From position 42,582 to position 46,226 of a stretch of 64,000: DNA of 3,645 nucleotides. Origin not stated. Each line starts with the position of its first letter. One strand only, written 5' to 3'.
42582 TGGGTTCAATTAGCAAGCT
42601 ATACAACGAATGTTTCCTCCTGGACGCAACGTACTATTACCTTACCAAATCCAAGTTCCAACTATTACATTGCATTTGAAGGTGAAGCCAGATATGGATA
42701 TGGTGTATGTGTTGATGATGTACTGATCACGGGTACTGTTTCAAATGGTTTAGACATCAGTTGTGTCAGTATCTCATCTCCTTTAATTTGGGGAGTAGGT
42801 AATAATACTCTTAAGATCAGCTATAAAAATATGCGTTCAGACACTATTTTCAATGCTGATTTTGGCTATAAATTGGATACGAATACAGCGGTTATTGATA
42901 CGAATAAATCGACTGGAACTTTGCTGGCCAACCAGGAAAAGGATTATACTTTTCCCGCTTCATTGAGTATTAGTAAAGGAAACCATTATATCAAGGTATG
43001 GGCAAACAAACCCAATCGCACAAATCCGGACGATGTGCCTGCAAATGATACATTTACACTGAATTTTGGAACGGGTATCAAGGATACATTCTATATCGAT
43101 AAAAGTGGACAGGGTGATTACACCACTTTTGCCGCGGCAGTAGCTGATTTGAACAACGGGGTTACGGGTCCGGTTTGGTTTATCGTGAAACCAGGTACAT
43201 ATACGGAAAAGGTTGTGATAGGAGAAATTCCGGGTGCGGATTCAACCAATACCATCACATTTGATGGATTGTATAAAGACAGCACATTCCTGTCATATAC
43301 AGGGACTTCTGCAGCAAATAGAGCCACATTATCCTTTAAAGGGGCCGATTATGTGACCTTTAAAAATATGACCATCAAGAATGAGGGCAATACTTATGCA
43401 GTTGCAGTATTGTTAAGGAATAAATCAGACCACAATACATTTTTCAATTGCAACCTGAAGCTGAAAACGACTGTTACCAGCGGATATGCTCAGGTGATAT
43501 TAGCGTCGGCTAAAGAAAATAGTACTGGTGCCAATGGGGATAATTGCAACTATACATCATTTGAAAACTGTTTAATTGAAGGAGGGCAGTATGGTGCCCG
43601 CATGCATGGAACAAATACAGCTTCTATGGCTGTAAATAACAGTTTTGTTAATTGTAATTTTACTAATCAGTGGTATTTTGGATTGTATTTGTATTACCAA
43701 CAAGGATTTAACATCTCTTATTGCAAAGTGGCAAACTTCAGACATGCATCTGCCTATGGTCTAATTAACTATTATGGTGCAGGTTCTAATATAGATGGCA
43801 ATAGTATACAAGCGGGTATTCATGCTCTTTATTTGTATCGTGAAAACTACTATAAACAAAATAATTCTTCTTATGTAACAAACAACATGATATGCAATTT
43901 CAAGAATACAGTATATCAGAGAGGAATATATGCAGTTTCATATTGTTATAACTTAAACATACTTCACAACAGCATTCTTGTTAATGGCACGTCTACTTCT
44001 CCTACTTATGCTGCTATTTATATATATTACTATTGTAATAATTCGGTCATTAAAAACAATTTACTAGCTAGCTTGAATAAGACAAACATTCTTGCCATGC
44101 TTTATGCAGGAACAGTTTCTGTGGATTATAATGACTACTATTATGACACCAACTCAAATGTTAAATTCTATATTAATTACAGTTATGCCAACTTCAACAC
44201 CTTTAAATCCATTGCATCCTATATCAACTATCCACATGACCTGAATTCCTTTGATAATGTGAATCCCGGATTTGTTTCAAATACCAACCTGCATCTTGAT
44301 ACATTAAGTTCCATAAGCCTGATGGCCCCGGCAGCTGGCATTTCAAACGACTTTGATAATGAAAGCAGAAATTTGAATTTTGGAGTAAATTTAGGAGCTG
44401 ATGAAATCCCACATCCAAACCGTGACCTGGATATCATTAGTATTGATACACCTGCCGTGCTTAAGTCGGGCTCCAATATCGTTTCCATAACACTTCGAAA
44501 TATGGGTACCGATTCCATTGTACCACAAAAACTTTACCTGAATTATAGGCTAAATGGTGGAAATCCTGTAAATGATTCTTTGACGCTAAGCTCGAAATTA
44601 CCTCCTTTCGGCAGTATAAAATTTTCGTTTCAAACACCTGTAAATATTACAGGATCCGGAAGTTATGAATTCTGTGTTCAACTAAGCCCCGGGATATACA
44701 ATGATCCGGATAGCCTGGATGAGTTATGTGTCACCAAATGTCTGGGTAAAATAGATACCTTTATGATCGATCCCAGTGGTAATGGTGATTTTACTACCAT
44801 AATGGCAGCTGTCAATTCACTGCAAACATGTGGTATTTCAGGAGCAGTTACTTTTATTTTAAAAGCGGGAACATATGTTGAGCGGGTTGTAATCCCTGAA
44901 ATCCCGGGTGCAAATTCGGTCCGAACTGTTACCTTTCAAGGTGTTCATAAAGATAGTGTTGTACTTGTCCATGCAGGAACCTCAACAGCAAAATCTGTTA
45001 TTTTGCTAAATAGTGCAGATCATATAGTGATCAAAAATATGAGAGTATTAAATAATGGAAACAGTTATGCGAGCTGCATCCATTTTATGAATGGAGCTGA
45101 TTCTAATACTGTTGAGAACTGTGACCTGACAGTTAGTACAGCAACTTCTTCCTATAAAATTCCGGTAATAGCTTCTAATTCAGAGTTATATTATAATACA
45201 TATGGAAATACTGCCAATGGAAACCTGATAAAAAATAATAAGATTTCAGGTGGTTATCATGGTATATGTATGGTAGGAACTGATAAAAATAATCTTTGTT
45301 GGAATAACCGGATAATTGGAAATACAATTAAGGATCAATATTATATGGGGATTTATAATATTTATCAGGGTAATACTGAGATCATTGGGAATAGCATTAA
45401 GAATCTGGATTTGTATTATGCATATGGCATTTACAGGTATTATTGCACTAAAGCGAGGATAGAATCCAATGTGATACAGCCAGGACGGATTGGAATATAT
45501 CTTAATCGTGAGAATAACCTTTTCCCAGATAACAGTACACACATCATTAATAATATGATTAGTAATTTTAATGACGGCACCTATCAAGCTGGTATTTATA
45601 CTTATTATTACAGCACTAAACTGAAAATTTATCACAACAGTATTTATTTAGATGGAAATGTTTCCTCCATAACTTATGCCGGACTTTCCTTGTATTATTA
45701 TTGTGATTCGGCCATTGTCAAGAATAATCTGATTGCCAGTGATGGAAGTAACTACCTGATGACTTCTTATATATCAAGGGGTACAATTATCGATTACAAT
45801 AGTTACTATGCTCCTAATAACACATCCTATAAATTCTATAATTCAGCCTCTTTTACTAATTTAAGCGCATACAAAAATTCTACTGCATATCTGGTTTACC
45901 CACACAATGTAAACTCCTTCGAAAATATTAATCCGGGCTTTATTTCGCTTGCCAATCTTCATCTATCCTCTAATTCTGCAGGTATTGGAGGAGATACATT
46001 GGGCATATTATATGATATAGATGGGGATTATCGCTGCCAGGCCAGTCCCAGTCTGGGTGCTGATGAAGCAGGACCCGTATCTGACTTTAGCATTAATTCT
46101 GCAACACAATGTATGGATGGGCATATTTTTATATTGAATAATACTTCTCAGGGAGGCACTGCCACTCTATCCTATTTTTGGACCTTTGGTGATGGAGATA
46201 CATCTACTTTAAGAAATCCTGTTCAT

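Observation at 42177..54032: Giant 11.9-kb gene: 3951-aa T9SS cargo with duplicated CARDB+beta-helix modules, a LamG domain and 26 PKD domains; apparent TTG start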

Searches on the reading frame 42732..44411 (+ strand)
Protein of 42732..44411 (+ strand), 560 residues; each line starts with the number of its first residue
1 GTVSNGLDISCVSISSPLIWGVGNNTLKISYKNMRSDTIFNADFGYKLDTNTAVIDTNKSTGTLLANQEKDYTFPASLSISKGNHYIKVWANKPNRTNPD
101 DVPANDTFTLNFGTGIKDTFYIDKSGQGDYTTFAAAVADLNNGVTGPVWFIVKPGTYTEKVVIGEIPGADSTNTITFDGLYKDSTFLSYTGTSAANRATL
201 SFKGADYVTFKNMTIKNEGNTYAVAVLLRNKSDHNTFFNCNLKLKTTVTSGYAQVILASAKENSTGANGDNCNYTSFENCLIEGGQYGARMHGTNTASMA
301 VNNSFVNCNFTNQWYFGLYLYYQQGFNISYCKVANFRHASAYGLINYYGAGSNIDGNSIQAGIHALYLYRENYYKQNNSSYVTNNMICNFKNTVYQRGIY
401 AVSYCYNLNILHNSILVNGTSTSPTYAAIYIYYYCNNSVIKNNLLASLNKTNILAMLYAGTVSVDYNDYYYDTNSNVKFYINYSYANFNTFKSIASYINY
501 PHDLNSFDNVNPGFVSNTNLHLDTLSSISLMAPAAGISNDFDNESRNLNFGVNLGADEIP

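Call 28: search_solved_structures(query=A1, max_evalue=1, show_alignments=2)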
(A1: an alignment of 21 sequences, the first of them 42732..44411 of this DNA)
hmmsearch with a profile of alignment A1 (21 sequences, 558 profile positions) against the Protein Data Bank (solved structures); distinct sequences matched with E-value up to 1: 13.
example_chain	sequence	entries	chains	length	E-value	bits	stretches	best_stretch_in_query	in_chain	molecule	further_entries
2l0d_A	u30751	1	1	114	2.1e-05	26.6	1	13-110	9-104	Cell surface protein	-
7o0y_A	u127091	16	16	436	8.6e-05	24.5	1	275-375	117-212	Probable ABC transporter binding protein NosD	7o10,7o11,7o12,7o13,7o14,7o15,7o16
6kfn_A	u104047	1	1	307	0.00026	23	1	199-371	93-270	alginate lyase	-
9rx2_A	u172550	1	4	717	0.0014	20.6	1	325-518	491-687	Parallel beta-helix repeat protein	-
2kl6_A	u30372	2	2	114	0.0033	19.3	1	13-112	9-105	Uncharacterized protein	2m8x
3idu_A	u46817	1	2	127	0.004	19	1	13-112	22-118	Uncharacterized protein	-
2lgn_A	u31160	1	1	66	0.079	14.7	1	365-416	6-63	Lactococcin 972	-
6qfs_A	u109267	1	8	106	0.082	14.7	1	27-77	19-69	Exoglucanase/xylanase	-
5mqp_A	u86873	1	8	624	0.18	13.6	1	326-420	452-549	Glycoside hydrolase BT_1002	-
1exg_A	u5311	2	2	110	0.19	13.5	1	27-77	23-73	EXO-1,4-BETA-D-GLYCANASE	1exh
2rtt_A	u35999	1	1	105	0.2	13.4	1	30-68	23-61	ChiC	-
6f7e_A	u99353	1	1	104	0.46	12.2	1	28-72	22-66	Putative secreted cellulose binding protein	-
8pvs_A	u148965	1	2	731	0.47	12.2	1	304-448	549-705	Alpha-1,3-galactosidase B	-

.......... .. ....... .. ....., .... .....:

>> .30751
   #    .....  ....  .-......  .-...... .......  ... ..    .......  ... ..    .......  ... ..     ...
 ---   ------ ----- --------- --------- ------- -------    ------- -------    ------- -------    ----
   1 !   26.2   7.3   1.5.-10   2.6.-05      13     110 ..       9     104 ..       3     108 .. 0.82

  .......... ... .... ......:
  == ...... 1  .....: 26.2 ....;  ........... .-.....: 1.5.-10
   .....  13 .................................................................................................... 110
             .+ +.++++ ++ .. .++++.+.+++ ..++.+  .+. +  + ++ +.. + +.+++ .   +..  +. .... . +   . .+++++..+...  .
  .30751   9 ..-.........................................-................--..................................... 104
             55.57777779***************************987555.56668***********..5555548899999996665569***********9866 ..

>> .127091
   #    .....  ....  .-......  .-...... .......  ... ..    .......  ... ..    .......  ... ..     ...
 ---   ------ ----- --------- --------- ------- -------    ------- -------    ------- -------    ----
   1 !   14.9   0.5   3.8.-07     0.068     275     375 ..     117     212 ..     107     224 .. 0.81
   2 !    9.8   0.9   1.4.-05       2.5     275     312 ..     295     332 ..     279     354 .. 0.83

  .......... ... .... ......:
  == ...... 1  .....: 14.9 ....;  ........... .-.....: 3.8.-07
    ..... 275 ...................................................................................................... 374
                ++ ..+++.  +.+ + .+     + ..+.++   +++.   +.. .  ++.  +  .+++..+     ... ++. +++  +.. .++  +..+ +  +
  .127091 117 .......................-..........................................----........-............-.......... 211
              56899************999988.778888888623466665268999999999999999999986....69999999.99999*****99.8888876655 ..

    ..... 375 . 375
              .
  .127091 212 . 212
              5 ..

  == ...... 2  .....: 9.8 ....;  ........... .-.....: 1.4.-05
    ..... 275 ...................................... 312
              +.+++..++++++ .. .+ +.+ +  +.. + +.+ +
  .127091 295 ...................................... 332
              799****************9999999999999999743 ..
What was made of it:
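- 42732..43076 (+): CARDB-fold beta-sandwich of module 1, aa 186-300. Profile hit to 2l0d, 2kl6 and 3idu (call 28).
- On CARDB domain (PF07705): A 21-sequence profile hits 2l0d (E 2e-5), 2kl6 and 3idu (call 28).
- On Pectin methylesterase (CE8, PF01095): The family profile hits no PME chain at E<=1 (call 28).
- The family profile hits no PME structure at E<=1 (call 28).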

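Call 35: predict_structure(alignment_id=A1)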
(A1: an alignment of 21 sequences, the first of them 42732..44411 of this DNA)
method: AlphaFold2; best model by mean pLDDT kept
length: 560 residues; sequences in the alignment: 21
mean_pLDDT: 91.7   pTM: 0.90
mean pLDDT of the five models: 91.7, 91.1, 90.9, 90.9, 90.6
residues with pLDDT >= 90: 429; 70-90: 101; 50-70: 29; < 50: 1
segments of 3 or more residues with pLDDT < 50: none
pLDDT, mean of each block of 10 residues (from residue 1): 79 94 95 92 94 85 86 93 95 83 92 96 97 97 96 98 97 98 97 96 97 98 96 97 96 95 81 95 98 92 98 98 96 97 97 97 97 95 97 97 96 95 93 93 93 90 91 78 86 77 85 90 76 77 75 71
secondary structure, 60 per line:
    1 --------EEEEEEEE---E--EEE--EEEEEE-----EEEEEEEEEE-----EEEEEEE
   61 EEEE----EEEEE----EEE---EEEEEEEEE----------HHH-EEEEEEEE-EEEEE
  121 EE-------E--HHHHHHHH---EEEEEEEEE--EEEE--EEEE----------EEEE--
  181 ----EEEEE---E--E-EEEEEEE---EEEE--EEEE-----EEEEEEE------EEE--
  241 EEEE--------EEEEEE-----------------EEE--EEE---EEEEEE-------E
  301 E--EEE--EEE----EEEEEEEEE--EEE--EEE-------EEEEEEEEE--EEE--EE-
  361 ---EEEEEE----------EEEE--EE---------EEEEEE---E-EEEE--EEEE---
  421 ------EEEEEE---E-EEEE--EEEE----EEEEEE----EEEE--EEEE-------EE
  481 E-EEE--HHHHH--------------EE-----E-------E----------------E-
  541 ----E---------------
elements in order: E9-16 E23-25 E28-33 E39-48 E54-64 E69-73 E78-80 E84-92 E107-114 E116-122 H133-140 E144-152 E155-158 E161-164 E175-178 E185-189 E198-204 E208-211 E214-217 E223-229 E236-238 E241-244 E253-258 E276-278 E281-283 E287-292 E304-306 E309-311 E316-324 E327-329 E332-334 E342-350 E353-355 E364-369 E380-383 E397-402 E408-411 E414-417 E427-432 E438-441 E444-447 E452-457 E462-465 E468-471 E479-481 E483-485 H488-492
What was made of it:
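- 42732..43076 (+): AF2 model pLDDT 91.7 (call 35).
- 43077..44411 (+): Right-handed parallel beta-helix of module 1 with N-cap (GTYxE) and C-cap (D-x-D-G-x-x-R ... G-A-D-E), aa 301-745. AF2 model (call 35).
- The AF2 model of module 1 has pLDDT 91.7 (call 35).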

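Call 51: search_protein_families(library=ncbifam, proteins=[window:42732-44411:+], max_evalue=1)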
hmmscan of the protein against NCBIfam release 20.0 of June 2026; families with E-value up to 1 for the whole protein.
window:42732-44411:+ (560 aa): 0 families

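Call 64: search_protein_representatives(alignment_id=A1)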
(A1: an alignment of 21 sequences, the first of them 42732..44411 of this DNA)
Query: 21 sequences, 558 profile positions. Proteins with E-value up to 0.001 (for the whole library): 38032; up to 1e-10: 19150; up to 1e-30: 9166. The best 150 are listed.
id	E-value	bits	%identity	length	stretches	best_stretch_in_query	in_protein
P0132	0.0e+00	5455.0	-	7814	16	3-557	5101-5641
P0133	0.0e+00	4420.8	-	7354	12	5-557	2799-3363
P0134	0.0e+00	4101.2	-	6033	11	3-557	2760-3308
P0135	0.0e+00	4062.4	-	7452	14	3-557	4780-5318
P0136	0.0e+00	4012.0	-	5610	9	4-557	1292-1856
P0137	0.0e+00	3944.2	-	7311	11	4-558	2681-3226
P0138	0.0e+00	3803.3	-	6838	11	4-557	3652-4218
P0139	0.0e+00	3759.9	-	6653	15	1-558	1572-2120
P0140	0.0e+00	3671.3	-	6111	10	5-557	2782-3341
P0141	0.0e+00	3624.6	-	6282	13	6-557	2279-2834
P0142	0.0e+00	3459.6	-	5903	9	1-558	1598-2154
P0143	0.0e+00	3385.4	-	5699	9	5-558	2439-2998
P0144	0.0e+00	3379.8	-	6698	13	3-558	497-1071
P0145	0.0e+00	3294.6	-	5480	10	6-557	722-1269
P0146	0.0e+00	3259.4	-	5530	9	6-558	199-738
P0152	0.0e+00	2723.8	-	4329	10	1-558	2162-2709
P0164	0.0e+00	2418.9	-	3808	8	1-558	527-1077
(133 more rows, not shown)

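Call 65: search_protein_families(library=pfam, proteins=[P0152, P0164], max_evalue=0.001)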
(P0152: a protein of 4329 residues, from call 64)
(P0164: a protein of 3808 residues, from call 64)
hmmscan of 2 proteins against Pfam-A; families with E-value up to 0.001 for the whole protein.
P0152 (4329 aa): 5 families
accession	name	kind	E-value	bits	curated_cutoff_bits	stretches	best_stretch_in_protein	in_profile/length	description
PF18911.6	PKD_4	-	1.7e-105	345.7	27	8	4000-4078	4-85/85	PKD domain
PF00801.26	PKD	-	2.3e-55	185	23.5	8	4013-4071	13-74/80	PKD domain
PF13229.12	Beta_helix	-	6.9e-21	75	25.9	5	2970-3102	6-124/158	Right handed beta helix region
PF19081.6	Ig_7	-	1e-15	58.2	27.3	1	3396-3476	1-83/84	Ig-like domain CHU_C associated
PF08329.16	ChitinaseA_N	-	1.6e-08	34.8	21.2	0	4042-4079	71-108/133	Chitinase A, N-terminal domain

P0164 (3808 aa): 2 families
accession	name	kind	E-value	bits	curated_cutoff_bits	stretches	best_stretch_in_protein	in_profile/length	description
PF13229.12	Beta_helix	-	9.1e-11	42.1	25.9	5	1824-1951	44-158/158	Right handed beta helix region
PF18962.6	Por_Secre_tail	-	3.3e-05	24.5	27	1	3738-3804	8-72/75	Secretion system C-terminal sorting domain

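Call 77: fold_search(model_id=the predicted structure, library=pdb)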
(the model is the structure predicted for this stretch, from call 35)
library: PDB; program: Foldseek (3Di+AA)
matches with E <= 10: 1433; with E <= 0.001: 31
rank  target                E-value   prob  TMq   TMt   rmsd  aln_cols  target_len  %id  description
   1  5zru_A                7.8e-07  1.00  0.34  0.33  25.0       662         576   10  Crystal structure of Agl-KA catalytic domain (released 2019-10-23)
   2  6k0v_A                3.5e-06  1.00  0.25  0.24  22.7       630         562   12  Catalytic domain of GH87 alpha-1,3-glucanase D1069A in complex with tetrasaccharides (released 2019-12-25)
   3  1xg2_A                1.6e-05  1.00  0.25  0.40   9.9       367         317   13  Crystal structure of the complex between pectin methylesterase and its inhibitor protein (released 2005-03-22)
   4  2uve_B                1.8e-05  1.00  0.27  0.26  21.1       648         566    7  Structure of Yersinia enterocolitica Family 28 Exopolygalacturonase (released 2007-05-08)
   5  1ru4                  1.9e-05  1.00  0.39  0.53  11.8       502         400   13  Crystal structure of pectate lyase Pel9A (released 2004-04-13)
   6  6qps_B                2.4e-05  1.00  0.37  0.45   7.3       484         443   10  Structural characterization of a mannuronic acid specific polysaccharide family 6 lyase enzyme from human gut microbio (released 2019-09-25)
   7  2uve_A                2.7e-05  1.00  0.23  0.22  20.7       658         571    8  Structure of Yersinia enterocolitica Family 28 Exopolygalacturonase (released 2007-05-08)
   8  4mr0_A                2.9e-05  1.00  0.34  0.41   8.8       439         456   12  Crystal structure of PfbA, a surface adhesin of Streptococcus pneumoniae (released 2014-02-05)
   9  1gq8                  3.0e-05  1.00  0.23  0.36  11.0       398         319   12  Pectin methylesterase from Carrot (released 2002-04-18)
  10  8pvs_A                3.3e-05  1.00  0.30  0.24  16.9       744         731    9  Targeting extended blood antigens by Akkermansia muciniphila enzymes unveils a missing link for generating universal d (released 2024-02-28)
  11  7o78_B                3.8e-05  1.00  0.34  0.38   9.3       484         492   10  Structure of the PL6 family chondroitinase B from Pseudopedobacter saltans, Pedsa3807 (released 2021-07-28)
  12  9ozd_B                4.1e-05  1.00  0.27  0.37  11.4       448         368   12  Crystal structure of the polysaccharide lyase RbmB from Vibrio cholerae bound to Vibrio Polysaccharide (released 2026-03-11)
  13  8bwk_A                4.9e-05  1.00  0.34  0.27  11.0       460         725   12  Metagenomic derived PL6 alginate lyase (released 2023-12-20)
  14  7o79                  7.1e-05  1.00  0.31  0.38  12.0       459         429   12  Structure of the PL6 family polysaccharide lyase Pedsa3628 from Pseudopedobacter saltans (released 2021-07-28)
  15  7v6m_A                8.5e-05  1.00  0.40  0.39  10.1       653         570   10  Crystal structure of lacto-N-biosidase TnX from Tynzenella nexilis, lacto-N-biose complex (released 2022-02-09)
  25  3idu_A                3.8e-04  1.00  0.17  0.70   3.4       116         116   16  Crystal Structure of the CARDB domain of the PF1109 protein in complex with di-metal ions from Pyrococcus furiosus, No (released 2009-08-04)
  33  3idu_B                1.1e-03  1.00  0.17  0.72   3.2       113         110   16  Crystal Structure of the CARDB domain of the PF1109 protein in complex with di-metal ions from Pyrococcus furiosus, No (released 2009-08-04)
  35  2kl6_MODEL_1_A        1.1e-03  1.00  0.16  0.66   4.1       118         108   15  Solution NMR structure of the CARDB domain of PF1109 from Pyrococcus furiosus. Northeast Structural Genomics C (released 2009-08-25)
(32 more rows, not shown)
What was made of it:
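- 42732..43076 (+): Foldseek to CARDB structures 3idu and 2kl6 (call 77).
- On CARDB domain (PF07705): The AF2 model matches 'CARDB domain of PF1109' 3idu and 2kl6 with target TM 0.66-0.72 (call 77).
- Checked: It is supported by a family profile (2l0d E 2e-5, call 28) and by the AF2 model (Foldseek to CARDB structures 3idu and 2kl6, target TM 0.66-0.72, call 77).
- Foldseek hits GH87, PME and PL6 (call 77).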

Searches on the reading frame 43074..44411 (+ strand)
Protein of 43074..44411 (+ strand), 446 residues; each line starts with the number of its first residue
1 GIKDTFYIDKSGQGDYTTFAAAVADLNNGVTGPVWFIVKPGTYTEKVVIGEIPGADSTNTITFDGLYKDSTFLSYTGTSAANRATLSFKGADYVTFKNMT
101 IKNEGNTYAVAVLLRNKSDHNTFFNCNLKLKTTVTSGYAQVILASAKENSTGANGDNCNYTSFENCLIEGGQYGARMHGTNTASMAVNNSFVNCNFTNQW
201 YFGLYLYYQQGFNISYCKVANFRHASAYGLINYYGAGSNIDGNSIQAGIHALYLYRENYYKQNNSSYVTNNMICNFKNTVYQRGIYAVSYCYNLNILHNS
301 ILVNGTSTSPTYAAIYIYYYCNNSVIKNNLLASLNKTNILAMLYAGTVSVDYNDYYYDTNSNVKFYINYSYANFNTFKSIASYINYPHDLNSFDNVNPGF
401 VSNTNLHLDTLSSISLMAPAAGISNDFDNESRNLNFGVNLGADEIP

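Call 23: search_protein_families(library=pfam, proteins=[window:43074-44411:+], max_evalue=1)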
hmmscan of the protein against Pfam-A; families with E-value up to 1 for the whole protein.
window:43074-44411:+ (446 aa): 2 families
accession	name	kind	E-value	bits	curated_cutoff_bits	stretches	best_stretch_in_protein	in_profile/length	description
PF01095.25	Pectinesterase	-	1.8e-09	37.2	27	1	9-129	5-125/298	Pectinesterase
PF24991.2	Ig_NUP210_4th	-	0.058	13.5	25.2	1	104-146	8-50/79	NUP210 forth Ig-like domain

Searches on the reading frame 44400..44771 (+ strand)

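Call 23: search_protein_families(library=pfam, proteins=[window:44400-44771:+], max_evalue=1)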
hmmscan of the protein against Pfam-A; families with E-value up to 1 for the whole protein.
window:44400-44771:+ (124 aa): 1 family
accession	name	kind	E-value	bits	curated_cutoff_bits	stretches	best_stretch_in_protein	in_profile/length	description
PF23194.1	NOMO_5th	-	0.2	12.5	27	1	77-101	30-53/89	NOMO fifth transthyretin-like domain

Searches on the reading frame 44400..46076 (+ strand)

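Call 51: search_protein_families(library=ncbifam, proteins=[window:44400-46076:+], max_evalue=1)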
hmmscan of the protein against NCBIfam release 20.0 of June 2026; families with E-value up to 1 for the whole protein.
window:44400-46076:+ (559 aa): 2 families
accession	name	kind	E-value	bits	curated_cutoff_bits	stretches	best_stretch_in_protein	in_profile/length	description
TIGR03804.1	para_beta_helix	repeat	0.0094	15.6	19.45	2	301-335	8-41/44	parallel beta-helix repeat protein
NF052360.1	HolPasePseu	equivalog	0.12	12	280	1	442-515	10-81/218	histidinol-phosphatase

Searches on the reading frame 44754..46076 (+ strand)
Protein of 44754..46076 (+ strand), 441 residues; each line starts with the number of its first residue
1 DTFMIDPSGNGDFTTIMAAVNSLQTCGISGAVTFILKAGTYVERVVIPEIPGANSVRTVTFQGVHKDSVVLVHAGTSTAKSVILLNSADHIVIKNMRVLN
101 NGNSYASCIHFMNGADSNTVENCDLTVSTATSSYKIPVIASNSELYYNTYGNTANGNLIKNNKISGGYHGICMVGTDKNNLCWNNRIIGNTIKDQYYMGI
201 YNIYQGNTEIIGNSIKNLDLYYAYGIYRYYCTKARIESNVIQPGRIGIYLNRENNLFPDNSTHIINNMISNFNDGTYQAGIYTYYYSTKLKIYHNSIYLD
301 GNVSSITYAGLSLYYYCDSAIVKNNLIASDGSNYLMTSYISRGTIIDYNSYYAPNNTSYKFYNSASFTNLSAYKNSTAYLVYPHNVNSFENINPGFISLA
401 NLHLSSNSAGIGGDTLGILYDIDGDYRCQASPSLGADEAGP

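Call 23: search_protein_families(library=pfam, proteins=[window:44754-46076:+], max_evalue=1)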
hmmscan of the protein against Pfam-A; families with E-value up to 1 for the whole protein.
window:44754-46076:+ (441 aa): 1 family
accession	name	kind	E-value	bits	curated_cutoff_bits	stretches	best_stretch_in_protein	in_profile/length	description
PF05048.19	NosD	-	4.8e-09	36.4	23.6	2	141-302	55-205/212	Periplasmic copper-binding protein (NosD)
